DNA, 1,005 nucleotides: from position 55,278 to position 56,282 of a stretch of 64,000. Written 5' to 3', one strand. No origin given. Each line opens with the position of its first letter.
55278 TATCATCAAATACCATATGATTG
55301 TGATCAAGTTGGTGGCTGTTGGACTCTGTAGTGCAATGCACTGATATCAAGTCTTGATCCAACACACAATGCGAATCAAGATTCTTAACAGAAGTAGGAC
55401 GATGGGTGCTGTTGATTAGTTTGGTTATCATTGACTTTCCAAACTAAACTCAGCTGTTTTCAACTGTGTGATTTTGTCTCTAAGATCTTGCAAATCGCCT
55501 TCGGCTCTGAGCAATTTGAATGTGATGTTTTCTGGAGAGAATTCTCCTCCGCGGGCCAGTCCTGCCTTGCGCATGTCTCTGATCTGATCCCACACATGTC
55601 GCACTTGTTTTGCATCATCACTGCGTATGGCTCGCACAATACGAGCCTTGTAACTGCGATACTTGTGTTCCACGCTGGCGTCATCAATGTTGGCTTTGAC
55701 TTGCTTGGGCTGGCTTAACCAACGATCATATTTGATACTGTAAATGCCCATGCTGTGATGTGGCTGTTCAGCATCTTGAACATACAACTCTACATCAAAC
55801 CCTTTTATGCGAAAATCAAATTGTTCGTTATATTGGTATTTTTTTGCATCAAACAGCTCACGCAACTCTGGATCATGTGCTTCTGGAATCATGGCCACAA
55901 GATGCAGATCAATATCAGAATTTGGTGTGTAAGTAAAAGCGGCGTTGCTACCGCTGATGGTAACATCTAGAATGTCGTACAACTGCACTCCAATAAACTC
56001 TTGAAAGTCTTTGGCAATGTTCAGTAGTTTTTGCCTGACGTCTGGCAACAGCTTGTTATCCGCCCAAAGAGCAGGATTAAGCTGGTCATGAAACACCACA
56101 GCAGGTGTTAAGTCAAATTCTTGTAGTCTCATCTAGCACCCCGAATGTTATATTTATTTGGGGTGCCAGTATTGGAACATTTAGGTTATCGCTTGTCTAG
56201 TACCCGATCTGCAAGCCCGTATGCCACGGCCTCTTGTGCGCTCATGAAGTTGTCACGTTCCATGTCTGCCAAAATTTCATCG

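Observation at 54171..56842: Four-gene operon behind a perfect sigma70 promoter: ClpP, MNT-type nucleotidyltransferase, a 306-aa unknown protein and a mini HExxH peptidase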

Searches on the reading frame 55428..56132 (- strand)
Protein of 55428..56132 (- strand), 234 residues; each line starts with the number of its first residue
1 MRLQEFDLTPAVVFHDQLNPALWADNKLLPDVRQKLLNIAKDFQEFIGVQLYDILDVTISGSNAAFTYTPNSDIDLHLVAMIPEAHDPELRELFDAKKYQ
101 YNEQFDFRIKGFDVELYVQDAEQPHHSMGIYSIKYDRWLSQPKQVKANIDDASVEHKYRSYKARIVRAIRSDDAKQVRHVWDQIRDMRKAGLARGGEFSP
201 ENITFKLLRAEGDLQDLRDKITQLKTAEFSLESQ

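Call 3: search_protein_families(library=pfam, proteins=[window:55428-56132:-], max_evalue=0.1)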
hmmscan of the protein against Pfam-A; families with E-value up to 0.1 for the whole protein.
window:55428-56132:- (234 aa): 2 families
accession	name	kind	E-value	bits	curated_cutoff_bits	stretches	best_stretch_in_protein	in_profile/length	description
PF01909.29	NTP_transf_2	-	0.0075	17.1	21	1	51-118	11-73/93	Nucleotidyltransferase domain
PF12633.13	Adenyl_cycl_N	-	0.08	13.3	27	0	41-123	76-157/199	Adenylate cyclase NT domain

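Call 4: search_protein_families(library=phrogs, proteins=[window:55428-56132:-], max_evalue=0.01)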
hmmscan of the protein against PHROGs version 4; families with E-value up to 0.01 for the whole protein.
window:55428-56132:- (234 aa): 1 family
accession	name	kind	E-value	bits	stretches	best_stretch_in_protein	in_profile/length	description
phrog_36119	-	unknown function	8.1e-48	164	1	13-227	20-243/247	-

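Call 11: search_dna_similar(query=window:55428-56132:-, collection=phages, mode=protein, max_rows=40, max_evalue=0.001)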
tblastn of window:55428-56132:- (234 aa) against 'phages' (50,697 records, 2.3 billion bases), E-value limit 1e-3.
Records with a match: 45; places in all: 45; records where one place covers at least 80% of the query: 45.
Best place of each record, by identity: <60% 45.
By first word of the organism name: Prevotella 15; Synechococcus 14; Maribacter 8; uncultured 5; Caulobacter 2; Marine 1.
By host as written in the record: Prevotella sp. 15; Synechococcus sp. MW02 8; Maribacter forsetii DSM18668 8; - 6; Synechococcus sp. 2; Synechococcus sp. LC16 2; Caulobacter crescentus CB15 2; Synechococcus sp. WH 7803 1; and 1 more.
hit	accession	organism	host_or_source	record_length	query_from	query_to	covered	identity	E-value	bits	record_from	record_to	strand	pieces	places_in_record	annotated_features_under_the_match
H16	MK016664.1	Synechococcus phage S-B68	Synechococcus sp. WH 7803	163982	3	231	98%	37.3%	9e-33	130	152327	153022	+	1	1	hypothetical protein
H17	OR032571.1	Synechococcus phage DSL-LC02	Synechococcus sp.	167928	1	233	100%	36.1%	7e-36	139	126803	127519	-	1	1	aminoglycoside nucleotidyltransferase | hypothetical protein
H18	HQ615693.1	Synechococcus phage S-CRM01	Synechococcus sp. LC16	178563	3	231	98%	36.1%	2e-34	135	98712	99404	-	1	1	hypothetical protein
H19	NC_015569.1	Synechococcus phage S-CRM01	Synechococcus sp. LC16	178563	3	231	98%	36.1%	2e-34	135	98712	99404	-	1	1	hypothetical protein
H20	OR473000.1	Synechococcus phage S-CREM2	Synechococcus sp. CRE1902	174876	3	234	99%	34.6%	4e-30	123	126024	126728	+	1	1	hypothetical protein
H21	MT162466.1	Synechococcus phage S-N03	Synechococcus sp. MW02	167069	3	231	98%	34.6%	1e-29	121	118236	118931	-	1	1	hypothetical protein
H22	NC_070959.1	Synechococcus phage S-N03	Synechococcus sp. MW02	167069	3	231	98%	34.6%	1e-29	121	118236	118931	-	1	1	hypothetical protein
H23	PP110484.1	Synechococcus phage MA01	Synechococcus sp. MW02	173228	3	231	98%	34.6%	2e-29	121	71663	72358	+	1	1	hypothetical protein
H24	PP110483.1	Synechococcus phage MA10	Synechococcus sp. MW02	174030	3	231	98%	34.6%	2e-29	121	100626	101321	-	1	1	hypothetical protein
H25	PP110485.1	Synechococcus phage ME01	Synechococcus sp. MW02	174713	3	231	98%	34.6%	2e-29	121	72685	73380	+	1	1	hypothetical protein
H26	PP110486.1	Synechococcus phage MC09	Synechococcus sp. MW02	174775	3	231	98%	34.6%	2e-29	120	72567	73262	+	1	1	hypothetical protein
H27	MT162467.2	Synechococcus phage S-H34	Synechococcus sp. MW02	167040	3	231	98%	34.6%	3e-29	120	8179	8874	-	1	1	hypothetical protein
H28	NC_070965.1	Synechococcus phage S-H34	Synechococcus sp. MW02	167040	3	231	98%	34.6%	3e-29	120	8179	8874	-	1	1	hypothetical protein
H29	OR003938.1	Synechococcus phage DSL-LC03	Synechococcus sp.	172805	14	231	93%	36.0%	9e-34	133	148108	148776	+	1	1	nucleotidyl transferase domain containing protein | hypothetical protein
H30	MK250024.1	Prevotella phage Lak-B5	Prevotella sp.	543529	1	229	98%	33.7%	1e-25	109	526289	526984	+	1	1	record has no annotation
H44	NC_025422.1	Caulobacter phage Cr30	Caulobacter crescentus CB15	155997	14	231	93%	32.4%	8e-26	110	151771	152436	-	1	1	hypothetical protein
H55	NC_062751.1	Maribacter phage Molly_1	Maribacter forsetii DSM18668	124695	17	223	88%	30.0%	5e-27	114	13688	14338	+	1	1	hypothetical protein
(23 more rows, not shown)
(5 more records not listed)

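Call 14: get_annotated_region(hit=H17, flank=4000)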
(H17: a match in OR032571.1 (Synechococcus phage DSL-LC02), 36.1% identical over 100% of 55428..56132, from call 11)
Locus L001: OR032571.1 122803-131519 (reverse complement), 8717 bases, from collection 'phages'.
description: Synechococcus phage DSL-LC02, complete genome.
organism: Synechococcus phage DSL-LC02 (NCBI taxid 3058947)
taxonomy: Viruses; Duplodnaviria; Heunggongvirae; Uroviricota; Caudoviricetes; Kyanoviridae
host: Synechococcus sp.; source: water sample of Dishui Lake; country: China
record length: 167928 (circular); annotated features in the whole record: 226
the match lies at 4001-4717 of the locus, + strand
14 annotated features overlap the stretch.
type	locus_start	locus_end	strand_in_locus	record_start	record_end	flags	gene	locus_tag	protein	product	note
CDS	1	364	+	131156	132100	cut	-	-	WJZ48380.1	AAA family ATPase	-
CDS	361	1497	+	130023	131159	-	-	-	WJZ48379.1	putative cytoplasmic protein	-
CDS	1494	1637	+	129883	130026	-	-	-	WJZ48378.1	RNA polymerase inhibitor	-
CDS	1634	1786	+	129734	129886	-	-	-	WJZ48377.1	hypothetical protein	-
CDS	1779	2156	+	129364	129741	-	-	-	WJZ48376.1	clamp loader of DNA polymerase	-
CDS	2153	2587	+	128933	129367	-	-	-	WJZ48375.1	translation repressor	-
CDS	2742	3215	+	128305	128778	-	-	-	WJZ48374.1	heat-shock protein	heat-shock protein IbpA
CDS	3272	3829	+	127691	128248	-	-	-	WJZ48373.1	hypothetical protein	-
CDS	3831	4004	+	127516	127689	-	-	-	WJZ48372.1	hypothetical protein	-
CDS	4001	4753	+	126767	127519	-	-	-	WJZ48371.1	aminoglycoside nucleotidyltransferase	-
CDS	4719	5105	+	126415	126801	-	-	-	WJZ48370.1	hypothetical protein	-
CDS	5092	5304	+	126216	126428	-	-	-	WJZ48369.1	hypothetical protein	-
CDS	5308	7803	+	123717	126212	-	-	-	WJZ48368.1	DNA polymerase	-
CDS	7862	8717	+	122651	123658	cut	-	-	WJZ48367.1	recombinase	recombinase RecA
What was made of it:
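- On Aminoglycoside/lincosamide nucleotidyltransferases (ANT, KNTase, Lnu): One GenBank record calls a homologue 'aminoglycoside nucleotidyltransferase' (call 14), with no supporting evidence seen here.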

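Call 15: get_annotated_region(hit=H19, flank=4000)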
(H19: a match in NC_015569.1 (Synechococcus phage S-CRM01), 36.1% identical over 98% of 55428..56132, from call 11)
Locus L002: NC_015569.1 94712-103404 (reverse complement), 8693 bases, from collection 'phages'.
description: Synechococcus phage S-CRM01, complete genome.
organism: Synechococcus phage S-CRM01 (NCBI taxid 1026955)
taxonomy: Viruses; Duplodnaviria; Heunggongvirae; Uroviricota; Caudoviricetes; Kyanoviridae
host: Synechococcus sp. LC16; source: Copco Reservoir, Klamath River; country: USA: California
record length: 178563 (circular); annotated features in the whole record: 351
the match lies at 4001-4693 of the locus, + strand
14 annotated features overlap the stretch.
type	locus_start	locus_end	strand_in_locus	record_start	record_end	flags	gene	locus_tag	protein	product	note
CDS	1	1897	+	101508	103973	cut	-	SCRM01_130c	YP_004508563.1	serine/threonine kinase PKN8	-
CDS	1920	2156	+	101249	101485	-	-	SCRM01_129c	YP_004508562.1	hypothetical protein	g129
CDS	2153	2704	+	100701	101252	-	-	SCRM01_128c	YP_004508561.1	hypothetical protein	g128; T4-like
CDS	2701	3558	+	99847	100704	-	-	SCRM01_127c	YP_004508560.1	cytidyltransferase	g127; T4-like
CDS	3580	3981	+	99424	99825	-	-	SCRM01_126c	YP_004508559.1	hypothetical protein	g126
CDS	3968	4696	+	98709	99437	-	-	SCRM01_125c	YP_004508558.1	hypothetical protein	g125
CDS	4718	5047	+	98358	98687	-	-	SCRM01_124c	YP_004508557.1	hypothetical protein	g124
CDS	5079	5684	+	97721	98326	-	-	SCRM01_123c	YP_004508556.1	hypothetical protein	hypothetical cyanobacterial protein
CDS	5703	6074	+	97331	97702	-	-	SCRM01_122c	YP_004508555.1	hypothetical cyanophage protein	g122; T4-like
regulatory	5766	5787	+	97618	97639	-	-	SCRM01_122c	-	terminator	Rho independent terminator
CDS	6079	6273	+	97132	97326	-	-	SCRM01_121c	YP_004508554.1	hypothetical protein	g121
regulatory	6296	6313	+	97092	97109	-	-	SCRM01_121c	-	terminator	Rho independent terminator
CDS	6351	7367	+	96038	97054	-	gp61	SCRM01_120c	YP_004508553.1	DNA primase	g120; T4-like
CDS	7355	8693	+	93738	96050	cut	nrdA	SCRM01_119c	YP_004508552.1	ribonucleotide reductase large subunit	g119; T4-like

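Call 16: get_annotated_region(hit=H44, flank=4000)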
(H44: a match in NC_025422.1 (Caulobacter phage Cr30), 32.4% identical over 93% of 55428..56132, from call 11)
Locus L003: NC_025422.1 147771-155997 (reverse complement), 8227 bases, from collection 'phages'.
description: Caulobacter phage Cr30, complete genome.
organism: Caulobacter phage Cr30 (NCBI taxid 1357714)
taxonomy: Viruses; Duplodnaviria; Heunggongvirae; Uroviricota; Caudoviricetes
host: Caulobacter crescentus CB15; source: pond water; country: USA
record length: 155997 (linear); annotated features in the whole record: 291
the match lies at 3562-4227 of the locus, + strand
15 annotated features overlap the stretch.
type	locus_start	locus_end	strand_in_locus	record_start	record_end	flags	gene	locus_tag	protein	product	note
CDS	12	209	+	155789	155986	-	-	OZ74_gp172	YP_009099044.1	hypothetical protein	-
CDS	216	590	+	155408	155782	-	-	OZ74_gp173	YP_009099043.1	hypothetical protein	-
CDS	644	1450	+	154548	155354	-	-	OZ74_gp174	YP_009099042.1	ribonuclease H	phage T4-like protein Rnh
CDS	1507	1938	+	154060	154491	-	-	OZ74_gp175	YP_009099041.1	hypothetical protein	-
CDS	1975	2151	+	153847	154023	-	-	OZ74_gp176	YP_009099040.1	hypothetical protein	-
CDS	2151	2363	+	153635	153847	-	-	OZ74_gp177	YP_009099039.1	hypothetical protein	-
CDS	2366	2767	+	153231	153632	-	-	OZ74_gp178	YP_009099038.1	bifunctional heptose 7-phosphate kinase/heptose 1-phosphate adenyltransferase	-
tRNA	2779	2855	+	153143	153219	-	-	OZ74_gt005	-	tRNA-Pro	anticodon TGG; discovered using tRNAscanSE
CDS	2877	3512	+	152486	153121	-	-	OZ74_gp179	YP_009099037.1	endolysin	-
CDS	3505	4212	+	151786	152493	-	-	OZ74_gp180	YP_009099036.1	hypothetical protein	-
CDS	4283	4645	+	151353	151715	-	-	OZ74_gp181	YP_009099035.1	hypothetical protein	-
tRNA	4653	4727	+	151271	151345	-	-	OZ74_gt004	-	tRNA-Met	anticodon CAT; discovered using tRNAscanSE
CDS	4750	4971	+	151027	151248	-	-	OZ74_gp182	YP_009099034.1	hypothetical protein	-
CDS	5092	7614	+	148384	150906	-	-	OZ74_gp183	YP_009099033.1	DNA polymerase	-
CDS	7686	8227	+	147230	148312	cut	-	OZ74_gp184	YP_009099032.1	DNA repair protein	-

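Call 17: get_annotated_region(hit=H55, flank=4000)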
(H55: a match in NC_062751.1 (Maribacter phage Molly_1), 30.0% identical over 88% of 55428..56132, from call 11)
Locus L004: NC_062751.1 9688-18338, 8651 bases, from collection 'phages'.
description: Maribacter phage Molly_1, complete genome.
organism: Maribacter phage Molly_1 (NCBI taxid 2745685)
taxonomy: Viruses; Duplodnaviria; Heunggongvirae; Uroviricota; Caudoviricetes; Molycolviridae; Mollyvirus; Mollyvirus molly
host: Maribacter forsetii DSM18668; source: surface seawater; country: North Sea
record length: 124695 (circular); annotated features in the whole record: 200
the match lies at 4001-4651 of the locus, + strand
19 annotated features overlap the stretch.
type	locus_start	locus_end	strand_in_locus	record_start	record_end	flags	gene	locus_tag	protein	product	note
CDS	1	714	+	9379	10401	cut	-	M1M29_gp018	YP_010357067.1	OmpA family protein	-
CDS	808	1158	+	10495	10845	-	-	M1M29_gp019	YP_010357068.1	hypothetical protein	-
CDS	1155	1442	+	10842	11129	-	-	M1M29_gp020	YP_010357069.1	hypothetical protein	-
CDS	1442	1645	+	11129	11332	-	-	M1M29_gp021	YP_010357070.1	hypothetical protein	-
CDS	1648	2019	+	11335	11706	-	-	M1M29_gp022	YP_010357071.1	hypothetical protein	-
CDS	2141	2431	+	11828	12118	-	-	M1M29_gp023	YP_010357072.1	hypothetical protein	-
CDS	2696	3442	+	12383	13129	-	-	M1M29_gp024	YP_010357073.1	MutT/NUDIX hydrolase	-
CDS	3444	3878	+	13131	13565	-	-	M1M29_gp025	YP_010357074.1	hypothetical protein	-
CDS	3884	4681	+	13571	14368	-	-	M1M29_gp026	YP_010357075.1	hypothetical protein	-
CDS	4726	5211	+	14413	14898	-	-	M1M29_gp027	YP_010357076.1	hypothetical protein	-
CDS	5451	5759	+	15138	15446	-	-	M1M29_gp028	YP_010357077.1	hypothetical protein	-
CDS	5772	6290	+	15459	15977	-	-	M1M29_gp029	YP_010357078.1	hypothetical protein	-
CDS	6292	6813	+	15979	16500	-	-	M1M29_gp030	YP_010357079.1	hypothetical protein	-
CDS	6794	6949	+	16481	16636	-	-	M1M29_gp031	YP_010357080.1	hypothetical protein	-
CDS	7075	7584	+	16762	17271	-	-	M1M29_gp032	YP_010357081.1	hypothetical protein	-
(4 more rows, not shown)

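Call 21: find_related_loci(query=window:55428-56132:-, collection=viral_contigs, flank=6000)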
Query window:55428-56132:- (234 aa) in viral_contigs; peptide patterns used: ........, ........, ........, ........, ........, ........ (x = any residue, [..] = any of these).
27 stretches matched a pattern; 16 encode a relative of the query (tblastn E <= 1e-3); 16 distinct loci.
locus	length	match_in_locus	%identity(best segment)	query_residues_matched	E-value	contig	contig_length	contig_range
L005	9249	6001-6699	73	1-233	5e-120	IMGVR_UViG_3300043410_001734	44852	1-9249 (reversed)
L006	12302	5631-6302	54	11-234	2e-72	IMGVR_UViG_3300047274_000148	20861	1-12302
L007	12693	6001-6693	50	3-231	2e-71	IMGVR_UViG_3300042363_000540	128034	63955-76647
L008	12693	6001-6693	48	3-231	5e-63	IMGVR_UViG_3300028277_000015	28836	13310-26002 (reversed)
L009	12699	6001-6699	44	3-234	4e-59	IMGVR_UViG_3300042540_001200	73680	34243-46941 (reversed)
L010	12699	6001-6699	44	3-234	2e-58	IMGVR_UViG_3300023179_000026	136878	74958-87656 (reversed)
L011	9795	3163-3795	45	3-212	9e-53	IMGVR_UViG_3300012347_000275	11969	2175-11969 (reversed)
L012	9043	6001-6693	41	3-232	3e-52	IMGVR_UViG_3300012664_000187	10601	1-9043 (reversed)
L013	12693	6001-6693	50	3-231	2e-71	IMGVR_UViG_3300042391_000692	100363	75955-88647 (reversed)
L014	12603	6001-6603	36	18-209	3e-41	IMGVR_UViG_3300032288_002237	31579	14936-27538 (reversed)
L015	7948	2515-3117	36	18-209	3e-41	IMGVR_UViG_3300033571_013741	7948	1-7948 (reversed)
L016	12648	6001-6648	37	16-216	8e-41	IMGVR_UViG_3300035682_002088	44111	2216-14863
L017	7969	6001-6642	33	18-216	2e-37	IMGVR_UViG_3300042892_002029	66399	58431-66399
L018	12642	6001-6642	33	18-216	3e-37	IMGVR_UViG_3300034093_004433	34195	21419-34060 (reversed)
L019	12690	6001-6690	46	3-231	3e-60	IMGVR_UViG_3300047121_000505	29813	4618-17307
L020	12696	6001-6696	52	4-234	2e-76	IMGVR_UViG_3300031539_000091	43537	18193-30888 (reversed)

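Call 24: search_solved_structures(query=window:55428-56132:-, max_evalue=10, show_alignments=2)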
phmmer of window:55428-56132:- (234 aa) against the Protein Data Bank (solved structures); distinct sequences matched with E-value up to 10: 0.

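Call 28: find_homologous_proteins(query=window:55428-56132:-, max_evalue=0.00001)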
Query window:55428-56132:- (234 aa): 938 proteins with E <= 0.00001 among 1081 candidates; the best 120 are listed.
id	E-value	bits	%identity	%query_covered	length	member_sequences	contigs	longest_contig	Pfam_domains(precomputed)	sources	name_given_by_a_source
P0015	2.3e-149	513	98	100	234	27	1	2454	-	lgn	-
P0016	2.8e-146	503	95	100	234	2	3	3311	-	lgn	-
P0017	1.1e-145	501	95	100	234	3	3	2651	-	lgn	-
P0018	5.1e-145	499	95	100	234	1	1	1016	-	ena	-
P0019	1.4e-144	497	95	100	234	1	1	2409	-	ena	-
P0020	1.0e-143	495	94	100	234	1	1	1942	-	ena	-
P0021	9.0e-141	485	92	100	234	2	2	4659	-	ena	-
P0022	4.6e-136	470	87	100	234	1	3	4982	-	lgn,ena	-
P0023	5.4e-118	410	77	99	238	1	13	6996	-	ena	-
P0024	1.6e-115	402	75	100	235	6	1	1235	-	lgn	-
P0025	1.3e-114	399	75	100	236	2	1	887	-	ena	-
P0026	8.2e-113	394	73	100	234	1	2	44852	-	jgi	jgi:hypothetical protein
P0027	2.5e-112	392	72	99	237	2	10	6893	-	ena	-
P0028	2.7e-112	392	74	100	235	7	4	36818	-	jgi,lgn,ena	jgi:hypothetical protein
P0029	3.8e-112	391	71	100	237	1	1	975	-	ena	-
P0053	6.5e-103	361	66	99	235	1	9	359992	-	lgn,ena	-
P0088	6.6e-73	263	54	97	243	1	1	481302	-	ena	-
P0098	1.1e-70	256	53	99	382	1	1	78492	PF13508.14,PF14542.13,PF00583.32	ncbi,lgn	-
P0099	1.2e-70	256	53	98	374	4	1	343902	-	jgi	jgi:hypothetical protein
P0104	2.5e-70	255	51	97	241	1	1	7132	PF01909.30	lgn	-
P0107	7.0e-70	253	52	99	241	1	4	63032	PF01909.30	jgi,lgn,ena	-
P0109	9.7e-70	253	52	99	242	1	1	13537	PF01909.30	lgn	-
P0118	1.2e-68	249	52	97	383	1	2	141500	PF13673.14,PF13508.14,PF14542.13,PF00583.32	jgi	jgi:GNAT superfamily N-acetyltransferase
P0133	2.7e-67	245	52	97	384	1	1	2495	PF13673.14,PF13508.14,PF14542.13,PF00583.32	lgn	-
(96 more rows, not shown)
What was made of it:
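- On Pol-beta-fold nucleotidyltransferase superfamily: The window protein's own Pfam score (17.1 bits) is below the cut-off of 21 (call 3), but homologues carry precomputed PF01909 hits (call 28).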

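Call 39: predict_structure(alignment_id=A2)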
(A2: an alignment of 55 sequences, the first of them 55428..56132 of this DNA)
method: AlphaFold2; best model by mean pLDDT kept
length: 234 residues; sequences in the alignment: 55
mean_pLDDT: 89.6   pTM: 0.79
mean pLDDT of the five models: 89.6, 88.7, 88.4, 87.1, 84.1
residues with pLDDT >= 90: 152; 70-90: 70; 50-70: 8; < 50: 4
segments of 3 or more residues with pLDDT < 50: 1-3
pLDDT, mean of each block of 10 residues (from residue 1): 69 93 94 97 85 88 91 93 83 87 91 93 85 96 87 95 96 93 95 89 94 93 88 56
secondary structure, 60 per line:
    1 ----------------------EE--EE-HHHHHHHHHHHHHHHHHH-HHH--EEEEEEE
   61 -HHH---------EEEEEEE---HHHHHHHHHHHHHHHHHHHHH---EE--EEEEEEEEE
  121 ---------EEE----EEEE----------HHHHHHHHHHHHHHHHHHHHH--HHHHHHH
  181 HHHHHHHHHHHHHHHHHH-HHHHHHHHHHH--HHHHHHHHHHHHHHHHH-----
elements in order: H30-47 E54-60 E74-80 H84-104 E112-120 E130-132 E137-140 H151-171 H174-198 H200-210 H213-229
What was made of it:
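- On Pol-beta-fold nucleotidyltransferase superfamily: The AF2 model has pLDDT 89.6 (call 39).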

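Call 45: search_protein_families(library=pfam, proteins=[L007:5986-8637:+, L009:5986-7395:+, L019:5986-7089:+, L008:6693-7787:+, L006:6304-7416:+, L014:6687-7283:+, L016:5863-6813:+, L020:6787-7530:+, L007:8634-9959:+, L009:7440-9899:+], max_evalue=0.01)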
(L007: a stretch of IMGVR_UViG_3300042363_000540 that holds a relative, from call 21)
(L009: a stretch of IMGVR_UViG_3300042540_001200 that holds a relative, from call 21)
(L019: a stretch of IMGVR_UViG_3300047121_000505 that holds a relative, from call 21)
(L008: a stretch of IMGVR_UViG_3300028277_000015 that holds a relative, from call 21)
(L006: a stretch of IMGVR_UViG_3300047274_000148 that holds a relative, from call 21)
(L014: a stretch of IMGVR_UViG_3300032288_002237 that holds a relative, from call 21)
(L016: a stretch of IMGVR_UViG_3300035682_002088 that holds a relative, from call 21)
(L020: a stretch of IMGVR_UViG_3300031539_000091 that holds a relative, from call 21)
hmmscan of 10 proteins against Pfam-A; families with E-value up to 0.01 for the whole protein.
L007:5986-8637:+ (883 aa): 3 families
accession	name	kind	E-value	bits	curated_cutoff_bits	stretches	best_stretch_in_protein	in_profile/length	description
PF01909.29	NTP_transf_2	-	4.2e-12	46.7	21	2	587-626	15-56/93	Nucleotidyltransferase domain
PF18765.7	Polbeta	-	7.1e-09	36.2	26.9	1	588-641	15-70/93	Polymerase beta, Nucleotidyltransferase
PF22600.2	MTPAP-like_central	-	9.9e-05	22.9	27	0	571-637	25-89/139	Poly(A) RNA polymerase, mitochondrial-like, central palm domain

L009:5986-7395:+ (469 aa): 3 families
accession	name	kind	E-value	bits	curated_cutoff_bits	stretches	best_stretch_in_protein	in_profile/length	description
PF01909.29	NTP_transf_2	-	0.00014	22.6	21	1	57-96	14-50/93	Nucleotidyltransferase domain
PF04760.21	IF2_N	-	0.00017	21.7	25.3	0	249-273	5-30/53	Translation initiation factor IF-2, N-terminal region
PF18765.7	Polbeta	-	0.0033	18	26.9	1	54-97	10-55/93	Polymerase beta, Nucleotidyltransferase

L019:5986-7089:+ (367 aa): 4 families
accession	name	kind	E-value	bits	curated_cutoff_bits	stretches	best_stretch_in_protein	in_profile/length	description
PF18905.5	DUF5661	-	1e-14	55.1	27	1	252-304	3-60/65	Protein of unknown function (DUF5661)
PF01909.29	NTP_transf_2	-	8.9e-05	23.2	21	1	57-106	14-60/93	Nucleotidyltransferase domain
PF04760.21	IF2_N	-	0.00011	22.3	25.3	1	247-274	3-31/53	Translation initiation factor IF-2, N-terminal region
PF18765.7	Polbeta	-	0.0011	19.6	26.9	1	53-97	9-55/93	Polymerase beta, Nucleotidyltransferase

L008:6693-7787:+ (364 aa): 2 families
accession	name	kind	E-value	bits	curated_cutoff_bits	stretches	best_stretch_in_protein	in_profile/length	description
PF00293.34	NUDIX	-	3.4e-13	50.2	21.1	1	235-347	5-126/134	NUDIX domain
PF13508.13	Acetyltransf_7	-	0.0021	18.8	27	1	145-169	25-53/84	Acetyltransferase (GNAT) domain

L006:6304-7416:+ (370 aa): 0 families

L014:6687-7283:+ (198 aa): 5 families
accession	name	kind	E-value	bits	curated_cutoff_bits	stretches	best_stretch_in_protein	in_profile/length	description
PF00583.31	Acetyltransf_1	-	1.6e-07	32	20.7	1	28-110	37-99/116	Acetyltransferase (GNAT) family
PF13508.13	Acetyltransf_7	-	1.6e-06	28.8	27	1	62-134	28-83/84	Acetyltransferase (GNAT) domain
PF13673.13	Acetyltransf_10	-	8.4e-06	26.2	23.6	1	72-136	53-110/128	Acetyltransferase (GNAT) domain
PF14542.12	Acetyltransf_CG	-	0.00029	21.3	30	1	66-107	20-61/80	GCN5-related N-acetyl-transferase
PF17013.11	Acetyltransf_15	-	0.0016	18.3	35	1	53-194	51-186/210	Putative acetyl-transferase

L016:5863-6813:+ (316 aa): 5 families
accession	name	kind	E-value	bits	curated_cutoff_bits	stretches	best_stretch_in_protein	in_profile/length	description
PF01909.29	NTP_transf_2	-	0.00019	22.2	21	1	83-133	12-64/93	Nucleotidyltransferase domain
PF22600.2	MTPAP-like_central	-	0.0012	19.4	27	1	59-131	13-85/139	Poly(A) RNA polymerase, mitochondrial-like, central palm domain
PF17922.6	TetR_C_17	-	0.0021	18.7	26.1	1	170-242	4-69/100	Tetracyclin repressor-like, C-terminal domain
PF18765.7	Polbeta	-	0.0024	18.4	26.9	1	77-132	5-61/93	Polymerase beta, Nucleotidyltransferase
PF19176.5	DUF5858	-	0.0078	16.5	27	0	212-248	22-57/61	Family of unknown function (DUF5858)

L020:6787-7530:+ (247 aa): 1 family
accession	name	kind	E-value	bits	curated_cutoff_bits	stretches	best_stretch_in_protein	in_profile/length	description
PF07486.17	Hydrolase_2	-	4.8e-19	69.3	27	1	123-235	2-100/100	Cell Wall Hydrolase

L007:8634-9959:+ (441 aa): 1 family
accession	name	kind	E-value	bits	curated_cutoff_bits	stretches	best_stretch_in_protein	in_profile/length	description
PF17338.8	GP88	-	1.1e-32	114.2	24.4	1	164-337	6-173/230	Gene product 88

L009:7440-9899:+ (819 aa): 0 families

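Call 47: find_encoding_contigs(protein=P0053, flank=7000, max_places=2)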
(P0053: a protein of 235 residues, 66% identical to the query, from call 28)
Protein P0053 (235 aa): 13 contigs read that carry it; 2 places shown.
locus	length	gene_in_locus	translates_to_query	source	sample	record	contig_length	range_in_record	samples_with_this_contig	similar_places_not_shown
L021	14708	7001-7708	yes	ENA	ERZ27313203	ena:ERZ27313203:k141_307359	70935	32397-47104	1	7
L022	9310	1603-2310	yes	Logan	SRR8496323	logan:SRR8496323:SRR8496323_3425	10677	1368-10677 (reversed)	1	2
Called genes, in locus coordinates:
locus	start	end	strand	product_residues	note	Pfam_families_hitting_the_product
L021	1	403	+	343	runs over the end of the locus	PF03851:UvdE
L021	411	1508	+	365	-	PF00438:S-AdoMet_synt_N, PF02772:S-AdoMet_synt_M, PF02773:S-AdoMet_synt_C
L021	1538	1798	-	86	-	-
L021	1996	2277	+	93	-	-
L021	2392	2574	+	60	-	-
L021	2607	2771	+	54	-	-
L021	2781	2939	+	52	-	-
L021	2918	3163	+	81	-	-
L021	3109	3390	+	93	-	-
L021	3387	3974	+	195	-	-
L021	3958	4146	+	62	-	-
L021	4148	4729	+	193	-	-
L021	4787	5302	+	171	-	PF10263:SprT-like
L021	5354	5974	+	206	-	PF00574:CLP_protease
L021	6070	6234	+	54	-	-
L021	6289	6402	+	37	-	-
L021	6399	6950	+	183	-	PF13302:Acetyltransf_3, PF00583:Acetyltransf_1, PF13508:Acetyltransf_7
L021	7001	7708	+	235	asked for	-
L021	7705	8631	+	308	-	-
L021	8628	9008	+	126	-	-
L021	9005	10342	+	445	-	-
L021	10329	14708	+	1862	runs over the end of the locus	-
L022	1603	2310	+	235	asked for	-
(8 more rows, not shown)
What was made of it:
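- In L021 a GNAT gene and two small ORFs separate ClpP from NT (call 47).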
